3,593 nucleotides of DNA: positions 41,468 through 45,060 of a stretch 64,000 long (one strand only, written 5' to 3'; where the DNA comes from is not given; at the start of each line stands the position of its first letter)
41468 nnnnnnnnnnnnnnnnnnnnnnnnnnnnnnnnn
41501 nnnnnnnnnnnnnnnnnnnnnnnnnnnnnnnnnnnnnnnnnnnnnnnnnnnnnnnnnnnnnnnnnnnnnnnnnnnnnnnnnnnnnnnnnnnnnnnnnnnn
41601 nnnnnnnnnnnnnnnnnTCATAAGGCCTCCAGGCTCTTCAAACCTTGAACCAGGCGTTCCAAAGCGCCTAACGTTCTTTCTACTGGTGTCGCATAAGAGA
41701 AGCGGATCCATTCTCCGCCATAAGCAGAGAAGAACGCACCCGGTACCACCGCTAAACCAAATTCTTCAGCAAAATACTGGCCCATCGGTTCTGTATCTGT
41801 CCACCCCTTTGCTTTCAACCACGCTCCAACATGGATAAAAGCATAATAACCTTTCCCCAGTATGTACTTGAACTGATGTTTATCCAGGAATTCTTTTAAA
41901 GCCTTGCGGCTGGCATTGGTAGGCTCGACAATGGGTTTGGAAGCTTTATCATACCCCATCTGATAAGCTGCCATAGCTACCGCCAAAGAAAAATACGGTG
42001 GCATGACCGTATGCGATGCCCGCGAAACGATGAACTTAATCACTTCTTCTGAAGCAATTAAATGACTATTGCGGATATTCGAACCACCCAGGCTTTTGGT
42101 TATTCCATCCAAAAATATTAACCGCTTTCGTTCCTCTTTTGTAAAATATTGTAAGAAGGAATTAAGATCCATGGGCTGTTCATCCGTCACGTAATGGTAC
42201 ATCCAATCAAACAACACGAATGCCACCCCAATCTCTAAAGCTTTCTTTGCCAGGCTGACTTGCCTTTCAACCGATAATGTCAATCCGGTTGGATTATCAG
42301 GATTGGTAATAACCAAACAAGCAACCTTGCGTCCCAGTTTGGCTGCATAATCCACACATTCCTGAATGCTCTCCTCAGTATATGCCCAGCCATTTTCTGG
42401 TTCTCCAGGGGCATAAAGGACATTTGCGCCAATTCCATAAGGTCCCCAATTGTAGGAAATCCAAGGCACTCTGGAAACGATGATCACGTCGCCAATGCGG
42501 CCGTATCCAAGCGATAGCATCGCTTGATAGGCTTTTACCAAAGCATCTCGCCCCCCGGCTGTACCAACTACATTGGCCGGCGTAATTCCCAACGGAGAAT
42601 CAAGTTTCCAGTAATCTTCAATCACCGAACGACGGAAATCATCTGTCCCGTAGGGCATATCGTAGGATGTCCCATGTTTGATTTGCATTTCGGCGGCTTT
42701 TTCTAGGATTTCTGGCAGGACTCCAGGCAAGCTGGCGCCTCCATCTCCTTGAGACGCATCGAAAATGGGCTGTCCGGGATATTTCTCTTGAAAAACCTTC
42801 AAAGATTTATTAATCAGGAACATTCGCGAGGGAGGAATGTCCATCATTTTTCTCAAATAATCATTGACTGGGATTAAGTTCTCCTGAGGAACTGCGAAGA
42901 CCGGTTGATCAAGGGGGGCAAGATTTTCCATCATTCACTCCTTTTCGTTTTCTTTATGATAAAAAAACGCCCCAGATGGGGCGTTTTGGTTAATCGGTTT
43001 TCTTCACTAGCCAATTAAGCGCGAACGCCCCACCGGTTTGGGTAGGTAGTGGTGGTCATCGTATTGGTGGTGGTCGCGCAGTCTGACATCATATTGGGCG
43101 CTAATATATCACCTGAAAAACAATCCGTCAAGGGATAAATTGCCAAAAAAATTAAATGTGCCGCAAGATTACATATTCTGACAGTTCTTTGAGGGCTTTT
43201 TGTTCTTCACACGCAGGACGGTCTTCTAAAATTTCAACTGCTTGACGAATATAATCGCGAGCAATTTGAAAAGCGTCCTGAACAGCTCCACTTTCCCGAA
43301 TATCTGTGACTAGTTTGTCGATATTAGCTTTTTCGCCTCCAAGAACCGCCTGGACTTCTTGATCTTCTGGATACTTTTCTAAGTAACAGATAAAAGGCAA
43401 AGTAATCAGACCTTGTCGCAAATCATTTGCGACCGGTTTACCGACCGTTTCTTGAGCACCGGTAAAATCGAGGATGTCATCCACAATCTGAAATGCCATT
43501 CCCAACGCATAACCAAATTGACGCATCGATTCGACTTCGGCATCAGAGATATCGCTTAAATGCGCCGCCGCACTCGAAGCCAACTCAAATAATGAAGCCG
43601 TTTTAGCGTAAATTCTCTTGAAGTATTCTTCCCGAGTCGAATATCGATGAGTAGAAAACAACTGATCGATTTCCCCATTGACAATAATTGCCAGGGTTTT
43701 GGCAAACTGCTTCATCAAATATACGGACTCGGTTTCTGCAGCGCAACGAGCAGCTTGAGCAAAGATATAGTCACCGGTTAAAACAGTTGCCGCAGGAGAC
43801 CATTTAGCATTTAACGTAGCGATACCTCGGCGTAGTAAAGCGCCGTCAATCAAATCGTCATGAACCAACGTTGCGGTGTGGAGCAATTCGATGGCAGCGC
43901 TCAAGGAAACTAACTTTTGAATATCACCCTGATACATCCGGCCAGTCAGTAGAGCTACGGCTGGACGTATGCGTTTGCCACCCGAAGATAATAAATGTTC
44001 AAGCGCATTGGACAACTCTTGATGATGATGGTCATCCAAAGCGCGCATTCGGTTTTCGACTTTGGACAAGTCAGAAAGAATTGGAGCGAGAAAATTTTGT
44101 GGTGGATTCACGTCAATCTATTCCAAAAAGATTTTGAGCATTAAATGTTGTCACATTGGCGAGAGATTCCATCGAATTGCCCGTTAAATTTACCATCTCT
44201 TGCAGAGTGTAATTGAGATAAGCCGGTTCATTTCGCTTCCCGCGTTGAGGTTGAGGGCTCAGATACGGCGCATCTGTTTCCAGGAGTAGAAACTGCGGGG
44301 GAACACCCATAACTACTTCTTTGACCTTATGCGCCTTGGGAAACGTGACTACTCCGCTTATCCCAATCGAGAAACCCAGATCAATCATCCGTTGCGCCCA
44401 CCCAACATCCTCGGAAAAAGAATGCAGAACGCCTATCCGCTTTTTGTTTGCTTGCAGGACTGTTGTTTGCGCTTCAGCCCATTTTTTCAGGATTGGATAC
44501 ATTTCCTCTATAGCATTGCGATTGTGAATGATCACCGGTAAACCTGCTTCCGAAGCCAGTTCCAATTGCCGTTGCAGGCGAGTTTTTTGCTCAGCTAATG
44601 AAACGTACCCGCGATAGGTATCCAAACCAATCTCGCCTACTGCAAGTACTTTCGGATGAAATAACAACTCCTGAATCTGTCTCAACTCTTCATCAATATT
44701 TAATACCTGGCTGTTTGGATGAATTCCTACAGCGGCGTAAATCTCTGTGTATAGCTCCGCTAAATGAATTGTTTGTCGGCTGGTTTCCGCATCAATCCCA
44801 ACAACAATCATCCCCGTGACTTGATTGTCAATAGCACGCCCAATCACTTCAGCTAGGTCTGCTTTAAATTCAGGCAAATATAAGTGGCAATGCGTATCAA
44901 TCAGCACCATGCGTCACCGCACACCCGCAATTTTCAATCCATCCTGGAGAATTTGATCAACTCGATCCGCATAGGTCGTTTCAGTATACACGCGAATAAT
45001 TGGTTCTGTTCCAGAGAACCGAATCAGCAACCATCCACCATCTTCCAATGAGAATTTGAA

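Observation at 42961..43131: Unannotated threonine-rich leader peptide with competing terminator and antiterminator upstream of the aspartokinase operon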

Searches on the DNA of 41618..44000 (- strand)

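Call 3: search_rna_families(source=window, start=42000, end=44000, threshold=evalue, max_evalue=10, show_alignments=3)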
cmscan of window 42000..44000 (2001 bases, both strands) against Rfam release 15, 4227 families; matches with E-value up to 10: 14.
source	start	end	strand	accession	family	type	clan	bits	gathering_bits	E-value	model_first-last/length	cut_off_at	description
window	42933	42994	+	RF02064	STnc370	Gene; sRNA;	-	25.2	54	1.7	1-71/71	no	Enterobacterial sRNA STnc370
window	42958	43005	-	RF01859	Phe_leader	Cis-reg; leader;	-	22.6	55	0.78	1-125/125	no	Phenylalanine leader peptide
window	42930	43001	+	RF02362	Yfr10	Gene; sRNA;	-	21.7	43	3.2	1-78/78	no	Cyanobacterial functional RNA 10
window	42780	42863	-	RF01211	SNORD124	Gene; snRNA; snoRNA; CD-box;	-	20.2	40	2.1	1-104/104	no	Small nucleolar RNA SNORD124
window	42789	42855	-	RF00134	snoZ196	Gene; snRNA; snoRNA; CD-box;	CL00054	20.2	55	9.9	1-84/84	no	Small nucleolar RNA Z196/R39/R59 family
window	42959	43085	-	RF00506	Thr_leader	Cis-reg; leader;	-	19.7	55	1.1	1-118/118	no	Threonine operon leader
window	42959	43019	-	RF00513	Trp_leader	Cis-reg; leader;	-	18.6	41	1.4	1-100/100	no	Tryptophan operon leader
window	42912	42990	+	RF02450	ncr1175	Gene; sRNA;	-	17.3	60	5.6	1-110/110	no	Bacillus sRNA ncr1175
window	42340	42393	-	RF02922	RAGATH-32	Cis-reg;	-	17.2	41.8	0.64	1-78/78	no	RAGATH-32 RNA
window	42894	42990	+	RF00021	Spot_42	Gene; sRNA;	-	17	80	4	1-115/115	no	Spot 42 RNA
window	42951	43060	-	RF02502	Atu_C8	Gene; sRNA;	-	16.6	50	6.8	1-122/122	no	Rhizobiales sRNA Atu_C8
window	42866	42899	+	RF02872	SrbA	Gene; sRNA;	-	16.2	69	0.23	97-130/235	no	sRNA regulator of biofilms A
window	42961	43004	-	RF02082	STnc540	Gene; sRNA;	-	14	38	8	99-143/202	no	Enterobacterial sRNA STnc540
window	42892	42993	-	RF00516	ylbH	Cis-reg; leader;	-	13.8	50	7.9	1-122/122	no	ylbH leader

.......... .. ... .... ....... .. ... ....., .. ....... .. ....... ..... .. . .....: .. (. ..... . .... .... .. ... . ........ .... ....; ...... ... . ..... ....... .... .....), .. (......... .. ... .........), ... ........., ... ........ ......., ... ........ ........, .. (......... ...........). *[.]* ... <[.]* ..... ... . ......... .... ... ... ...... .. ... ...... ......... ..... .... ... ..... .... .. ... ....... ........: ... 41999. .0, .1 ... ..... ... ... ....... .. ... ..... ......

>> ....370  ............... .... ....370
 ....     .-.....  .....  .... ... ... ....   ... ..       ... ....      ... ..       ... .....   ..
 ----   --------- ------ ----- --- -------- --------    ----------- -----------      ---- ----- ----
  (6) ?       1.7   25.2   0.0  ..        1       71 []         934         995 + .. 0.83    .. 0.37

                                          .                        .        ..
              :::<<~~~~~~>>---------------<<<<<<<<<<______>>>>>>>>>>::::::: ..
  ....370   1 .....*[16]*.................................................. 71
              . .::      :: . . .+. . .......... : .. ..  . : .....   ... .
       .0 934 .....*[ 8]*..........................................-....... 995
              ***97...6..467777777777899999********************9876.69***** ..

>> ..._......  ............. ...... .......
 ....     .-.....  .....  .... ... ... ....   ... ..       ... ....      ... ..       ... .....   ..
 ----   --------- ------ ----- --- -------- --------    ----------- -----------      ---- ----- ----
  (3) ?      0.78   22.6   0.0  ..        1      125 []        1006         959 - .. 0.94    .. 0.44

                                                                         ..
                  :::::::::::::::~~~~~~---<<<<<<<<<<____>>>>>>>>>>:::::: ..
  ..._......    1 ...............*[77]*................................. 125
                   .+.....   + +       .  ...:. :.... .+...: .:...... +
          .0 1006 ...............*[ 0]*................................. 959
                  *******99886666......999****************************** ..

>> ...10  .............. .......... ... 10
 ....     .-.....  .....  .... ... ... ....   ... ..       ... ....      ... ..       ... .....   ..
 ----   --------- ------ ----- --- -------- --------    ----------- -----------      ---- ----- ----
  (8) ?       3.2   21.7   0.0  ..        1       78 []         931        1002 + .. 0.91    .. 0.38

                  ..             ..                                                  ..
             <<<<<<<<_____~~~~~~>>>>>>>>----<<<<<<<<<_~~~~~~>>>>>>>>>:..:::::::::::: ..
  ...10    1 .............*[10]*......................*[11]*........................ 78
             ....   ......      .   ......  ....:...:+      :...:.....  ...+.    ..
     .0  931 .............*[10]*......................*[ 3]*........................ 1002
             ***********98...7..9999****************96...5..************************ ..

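Call 67: search_rna_families(sources=[L042, L043, L010, L013, L020, L035, L063, L074, L078, L060], threshold=gathering)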
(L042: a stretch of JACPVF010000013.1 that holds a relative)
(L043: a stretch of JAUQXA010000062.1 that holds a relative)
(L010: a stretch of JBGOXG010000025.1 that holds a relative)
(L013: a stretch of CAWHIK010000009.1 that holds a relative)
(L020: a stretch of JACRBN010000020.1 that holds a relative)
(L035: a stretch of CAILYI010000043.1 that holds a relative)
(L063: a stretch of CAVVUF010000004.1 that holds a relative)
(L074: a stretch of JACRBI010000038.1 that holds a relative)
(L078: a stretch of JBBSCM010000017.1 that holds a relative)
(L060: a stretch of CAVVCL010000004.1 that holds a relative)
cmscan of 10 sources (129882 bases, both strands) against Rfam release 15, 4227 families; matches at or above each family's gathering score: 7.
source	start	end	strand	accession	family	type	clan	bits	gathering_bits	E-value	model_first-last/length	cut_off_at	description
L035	1221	2724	-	RF00177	SSU_rRNA_bacteria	Gene; rRNA;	CL00111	1511.1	50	0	1-1533/1533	no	Bacterial small subunit ribosomal RNA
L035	1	616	-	RF02541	LSU_rRNA_bacteria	Gene; rRNA;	CL00112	504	50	5.2e-162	1-625/2925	3'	Bacterial large subunit ribosomal RNA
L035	1019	1092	-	RF00005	tRNA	Gene; tRNA;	CL00001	74.9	29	2.9e-14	1-71/71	no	tRNA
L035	933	1004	-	RF00005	tRNA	Gene; tRNA;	CL00001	71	29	3.4e-13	1-71/71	no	tRNA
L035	11196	11279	+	RF00005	tRNA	Gene; tRNA;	CL00001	57.4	29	1.9e-09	1-71/71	no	tRNA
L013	11746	11830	+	RF00005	tRNA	Gene; tRNA;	CL00001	40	29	0.00011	1-71/71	no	tRNA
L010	12144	12227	+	RF00005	tRNA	Gene; tRNA;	CL00001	38.3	29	0.00033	1-71/71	no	tRNA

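Call 75: build_rna_model(alignment_id=A4, structure=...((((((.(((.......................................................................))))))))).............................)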
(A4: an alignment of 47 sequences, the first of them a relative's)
Model R1 built from alignment A4 (47 sequences, 122 columns); structure: as given.
model positions 93; base pairs 9; branch points 0; effective number of sequences 6.69; information 0.614 bits per position. Calibrated on 0.2 Mb of random sequence (short: E-values are rough).
structure used (alignment columns):
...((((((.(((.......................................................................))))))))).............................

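Call 76: search_with_rna_model(model_id=R1, sources=[window, L001, L002, L003, L004, L005, L006, L007, L040, L044, L057, L060, L080, L081, L082, L134, L136, L012, L016, L025, L027, L046], max_evalue=1, show_alignments=1)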
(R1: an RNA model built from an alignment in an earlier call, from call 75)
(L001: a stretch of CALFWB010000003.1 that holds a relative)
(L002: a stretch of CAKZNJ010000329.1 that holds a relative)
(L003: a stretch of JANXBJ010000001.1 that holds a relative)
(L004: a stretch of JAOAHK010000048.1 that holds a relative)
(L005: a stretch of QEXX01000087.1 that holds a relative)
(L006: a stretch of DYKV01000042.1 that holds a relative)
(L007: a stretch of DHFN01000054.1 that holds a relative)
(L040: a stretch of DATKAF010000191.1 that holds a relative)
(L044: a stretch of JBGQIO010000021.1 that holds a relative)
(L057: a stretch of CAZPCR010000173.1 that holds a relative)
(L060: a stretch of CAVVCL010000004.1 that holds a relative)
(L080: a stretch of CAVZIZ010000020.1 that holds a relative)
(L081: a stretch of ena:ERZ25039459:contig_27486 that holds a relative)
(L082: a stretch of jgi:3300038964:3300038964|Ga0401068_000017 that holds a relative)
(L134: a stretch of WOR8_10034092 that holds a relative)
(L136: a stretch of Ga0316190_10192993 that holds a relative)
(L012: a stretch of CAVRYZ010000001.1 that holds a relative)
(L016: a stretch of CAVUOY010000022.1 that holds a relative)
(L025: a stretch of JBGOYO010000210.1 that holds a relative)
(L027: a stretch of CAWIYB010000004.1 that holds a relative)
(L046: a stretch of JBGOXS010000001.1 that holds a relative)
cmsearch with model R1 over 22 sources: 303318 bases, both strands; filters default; matches with E-value up to 1: 25.
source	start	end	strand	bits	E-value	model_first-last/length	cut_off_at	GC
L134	5285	5387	-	64.6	7.1e-21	1-93/93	no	0.5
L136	1077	1182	-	61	1.6e-19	1-93/93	no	0.52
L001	5899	5976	+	39.7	1e-11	1-93/93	no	0.51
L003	5895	5973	+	38.8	2.2e-11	1-93/93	no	0.52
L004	5898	5975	+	35.2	4.7e-10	1-93/93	no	0.5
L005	5890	5967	+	33.5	2e-09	1-93/93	no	0.51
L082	8580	8657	+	33.5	2e-09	1-93/93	no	0.51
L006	164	247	+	32.6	4.3e-09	1-93/93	no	0.5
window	42958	43035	-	32.5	4.8e-09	1-93/93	no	0.5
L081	8553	8650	+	31.9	8e-09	1-93/93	no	0.51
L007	5893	5976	+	30.3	3.1e-08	1-93/93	no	0.43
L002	5720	5797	+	29.2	7.6e-08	1-93/93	no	0.54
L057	4954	5046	+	28.5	1.4e-07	1-93/93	no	0.51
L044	5871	5963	+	27.5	3.3e-07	1-93/93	no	0.48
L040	5873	5961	+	22.5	2.2e-05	1-93/93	no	0.53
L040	5922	6006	-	20.7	9.9e-05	1-93/93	no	0.52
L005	5870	5951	-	19.4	0.00031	1-93/93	no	0.56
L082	8560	8641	-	19.4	0.00031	1-93/93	no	0.56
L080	5873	5963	+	16.4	0.004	1-93/93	no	0.56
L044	5924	6003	-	16.3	0.0041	1-93/93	no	0.54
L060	5872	5963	+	15.7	0.0071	1-93/93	no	0.58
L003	5884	5957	-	15.1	0.012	1-93/93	no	0.55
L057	5006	5092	-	13.6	0.042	1-93/93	no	0.46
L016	5915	5977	+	12.1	0.15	1-93/93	no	0.41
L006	209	295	-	10.7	0.46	1-93/93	no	0.4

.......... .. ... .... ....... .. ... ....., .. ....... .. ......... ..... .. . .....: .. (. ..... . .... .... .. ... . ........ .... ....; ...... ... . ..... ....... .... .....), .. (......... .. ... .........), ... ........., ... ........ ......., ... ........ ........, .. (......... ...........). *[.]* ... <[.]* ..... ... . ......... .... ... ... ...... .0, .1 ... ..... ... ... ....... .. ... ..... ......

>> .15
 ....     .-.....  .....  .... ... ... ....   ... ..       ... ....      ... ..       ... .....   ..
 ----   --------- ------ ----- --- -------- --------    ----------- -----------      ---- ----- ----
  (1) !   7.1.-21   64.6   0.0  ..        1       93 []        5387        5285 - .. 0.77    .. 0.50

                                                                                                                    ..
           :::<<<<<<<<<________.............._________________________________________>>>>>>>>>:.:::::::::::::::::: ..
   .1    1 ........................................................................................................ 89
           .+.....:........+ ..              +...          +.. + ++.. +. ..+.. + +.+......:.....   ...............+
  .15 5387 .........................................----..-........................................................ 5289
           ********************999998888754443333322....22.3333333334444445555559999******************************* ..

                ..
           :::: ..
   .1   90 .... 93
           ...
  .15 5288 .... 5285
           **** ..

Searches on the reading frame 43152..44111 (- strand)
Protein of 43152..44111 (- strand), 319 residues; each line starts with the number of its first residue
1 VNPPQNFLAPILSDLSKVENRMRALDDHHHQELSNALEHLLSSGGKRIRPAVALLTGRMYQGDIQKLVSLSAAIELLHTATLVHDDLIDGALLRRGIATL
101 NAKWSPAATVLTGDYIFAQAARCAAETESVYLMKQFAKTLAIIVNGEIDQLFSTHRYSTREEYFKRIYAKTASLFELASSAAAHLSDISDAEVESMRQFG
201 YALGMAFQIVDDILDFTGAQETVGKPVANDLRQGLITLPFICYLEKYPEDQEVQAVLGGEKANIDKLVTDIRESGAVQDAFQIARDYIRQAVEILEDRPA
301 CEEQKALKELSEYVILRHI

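Call 4: search_protein_families(library=pfam, proteins=[window:43152-44111:-])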
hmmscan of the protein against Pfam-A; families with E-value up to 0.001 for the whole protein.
window:43152-44111:- (319 aa): 1 family
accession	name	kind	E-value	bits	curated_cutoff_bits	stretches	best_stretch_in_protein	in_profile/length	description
PF00348.22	polyprenyl_synt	-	4e-67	226.5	27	1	31-266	2-243/251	Polyprenyl synthetase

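Call 7: search_protein_families(library=ncbifam, proteins=[window:43152-44111:-])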
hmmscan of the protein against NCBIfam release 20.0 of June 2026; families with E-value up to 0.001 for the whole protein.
window:43152-44111:- (319 aa): 16 families
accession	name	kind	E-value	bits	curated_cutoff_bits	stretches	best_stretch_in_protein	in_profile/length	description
TIGR02748.1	GerC3_HepT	equivalog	1e-73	248.2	456.55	1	11-317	9-317/319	heptaprenyl diphosphate synthase component II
TIGR02749.1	prenyl_cyano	equivalog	3.7e-69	233.2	383.2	1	6-317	5-320/322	solanesyl diphosphate synthase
NF045628.1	HxpDPsynlarge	equivalog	9.9e-64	215.3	500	1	15-317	5-309/311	hexaprenyl-diphosphate synthase large subunit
NF040698.1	IdsA_Meth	equivalog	4.7e-57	193.7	468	1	23-318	20-327/328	short chain isoprenyl diphosphate synthase IdsA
NF041003.1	GGPP_syn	equivalog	4.5e-55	187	500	1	16-317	11-324/326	geranylgeranyl diphosphate synthase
NF008140.0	PRK10888.1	equivalog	3.1e-54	184.4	412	1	33-315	31-319/323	octaprenyl diphosphate synthase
NF042417.1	NPPPS_Mycobact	equivalog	3e-51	174.4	600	1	13-318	24-334/335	nonaprenyl/(2E,6E)-farnesyl/geranylgeranyl diphosphat synthase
NF041169.1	f2_encap_cargo4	exception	1.6e-50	172.3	450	1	14-318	19-333/334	family 2 encapsulin nanocompartment cargo protein polyprenyl transferase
NF045485.1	FPPsyn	subfamily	8.8e-40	136.6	275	1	27-248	19-252/288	farnesyl diphosphate synthase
NF040627.1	GFPS_Meth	equivalog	2.5e-39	135.5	600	1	29-295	24-282/285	geranylfarnesyl diphosphate synthase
NF045549.1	GGPPsyn_IdsB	equivalog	6e-37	127.5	475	1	42-310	62-340/346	geranylgeranyl diphosphate synthase IdsB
NF040789.2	gerfarn_diphsyn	equivalog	8.2e-35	120.6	560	1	30-317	31-343/345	geranylfarnesyl diphosphate synthase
NF045685.1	GGPPSynCrtE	equivalog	8.7e-31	107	460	1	25-248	22-257/293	geranylgeranyl diphosphate synthase CrtE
NF042416.1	GFPPS_Mycobact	equivalog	1.4e-23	83.4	600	2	29-105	26-105/350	bifunctional (2E,6E)-farnesyl/geranyl diphosphate synthase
NF007877.0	PRK10581.1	equivalog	1.8e-20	73.3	321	1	31-247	30-259/299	(2E,6E)-farnesyl diphosphate synthase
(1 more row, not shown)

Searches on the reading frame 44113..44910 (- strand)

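Call 4: search_protein_families(library=pfam, proteins=[window:44113-44910:-])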
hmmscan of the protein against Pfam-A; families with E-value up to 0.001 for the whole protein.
window:44113-44910:- (265 aa): 1 family
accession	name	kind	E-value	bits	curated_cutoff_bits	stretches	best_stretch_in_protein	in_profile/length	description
PF01026.27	TatD_DNase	-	1.2e-75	254.6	27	1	4-263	1-253/253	TatD related DNase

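Call 7: search_protein_families(library=ncbifam, proteins=[window:44113-44910:-])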
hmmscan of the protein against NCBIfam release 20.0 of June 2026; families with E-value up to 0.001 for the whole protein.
window:44113-44910:- (265 aa): 5 families
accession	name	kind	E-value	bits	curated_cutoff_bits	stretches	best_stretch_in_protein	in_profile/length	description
TIGR00010.1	TIGR00010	subfamily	4.2e-74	249.2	206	1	3-263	1-252/253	YchF/TatD family DNA exonuclease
NF008522.0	PRK11449.1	equivalog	1.8e-46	158.4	481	1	3-264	5-258/259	metal-dependent hydrolase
NF007745.0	PRK10425.1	equivalog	4.8e-45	153.8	395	1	9-264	7-258/260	3'-5' ssDNA/RNA exonuclease TatD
NF008075.0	PRK10812.1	equivalog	1.5e-44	152.2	438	1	1-265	1-257/265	metal-dependent hydrolase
NF041926.1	QatD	equivalog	2.1e-22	79.4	230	1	5-260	1-238/239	Qat anti-phage system TatD family nuclease QatD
